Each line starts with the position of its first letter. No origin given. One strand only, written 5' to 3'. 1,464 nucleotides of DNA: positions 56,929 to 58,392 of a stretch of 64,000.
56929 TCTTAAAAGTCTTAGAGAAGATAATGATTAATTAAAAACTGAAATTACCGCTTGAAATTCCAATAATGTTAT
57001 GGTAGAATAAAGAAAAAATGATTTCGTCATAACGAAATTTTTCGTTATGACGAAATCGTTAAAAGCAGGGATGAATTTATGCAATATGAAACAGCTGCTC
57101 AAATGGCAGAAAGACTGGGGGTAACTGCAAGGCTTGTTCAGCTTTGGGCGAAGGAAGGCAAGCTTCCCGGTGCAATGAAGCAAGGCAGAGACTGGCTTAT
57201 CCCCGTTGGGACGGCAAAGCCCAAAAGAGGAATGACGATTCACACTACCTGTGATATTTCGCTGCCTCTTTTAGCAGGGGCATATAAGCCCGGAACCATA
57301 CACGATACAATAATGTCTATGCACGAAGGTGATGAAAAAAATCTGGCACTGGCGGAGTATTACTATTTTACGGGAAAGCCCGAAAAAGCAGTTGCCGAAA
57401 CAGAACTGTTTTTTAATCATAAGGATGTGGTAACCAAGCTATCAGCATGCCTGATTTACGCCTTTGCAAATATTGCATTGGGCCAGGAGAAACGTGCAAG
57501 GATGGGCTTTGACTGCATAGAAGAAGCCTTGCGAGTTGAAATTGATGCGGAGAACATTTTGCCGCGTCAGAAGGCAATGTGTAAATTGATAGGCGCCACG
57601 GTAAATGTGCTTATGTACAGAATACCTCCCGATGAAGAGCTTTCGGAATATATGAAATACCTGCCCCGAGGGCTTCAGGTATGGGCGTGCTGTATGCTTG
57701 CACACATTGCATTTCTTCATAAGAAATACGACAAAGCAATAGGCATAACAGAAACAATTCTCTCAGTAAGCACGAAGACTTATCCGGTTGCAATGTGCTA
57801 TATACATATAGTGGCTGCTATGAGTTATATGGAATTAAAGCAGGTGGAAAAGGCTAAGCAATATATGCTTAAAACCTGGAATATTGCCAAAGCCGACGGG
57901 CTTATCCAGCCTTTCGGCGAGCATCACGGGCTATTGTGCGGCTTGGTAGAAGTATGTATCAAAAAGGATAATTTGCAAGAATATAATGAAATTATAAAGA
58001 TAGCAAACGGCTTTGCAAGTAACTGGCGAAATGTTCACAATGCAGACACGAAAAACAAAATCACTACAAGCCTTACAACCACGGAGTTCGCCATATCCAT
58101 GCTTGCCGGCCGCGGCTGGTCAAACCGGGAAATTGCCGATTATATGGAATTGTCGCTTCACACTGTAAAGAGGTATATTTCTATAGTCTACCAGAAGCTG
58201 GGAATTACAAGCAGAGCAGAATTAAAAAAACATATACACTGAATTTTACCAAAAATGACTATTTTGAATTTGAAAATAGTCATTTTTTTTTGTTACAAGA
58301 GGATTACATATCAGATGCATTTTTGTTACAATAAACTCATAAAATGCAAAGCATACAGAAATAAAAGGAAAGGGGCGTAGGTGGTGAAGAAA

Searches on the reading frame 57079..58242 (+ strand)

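Call 59: search_protein_families(library=pfam, proteins=[window:57079-58242:+], max_evalue=0.00001)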
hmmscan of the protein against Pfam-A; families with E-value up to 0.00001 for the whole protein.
window:57079-58242:+ (387 aa): 2 families
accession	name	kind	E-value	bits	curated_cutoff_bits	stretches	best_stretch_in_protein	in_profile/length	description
PF00196.25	GerE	-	6.7e-10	38.9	23.5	1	331-382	2-53/57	Bacterial regulatory proteins, luxR family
PF12728.13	HTH_17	-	3.3e-08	34.1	27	1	5-42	3-39/51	Helix-turn-helix domain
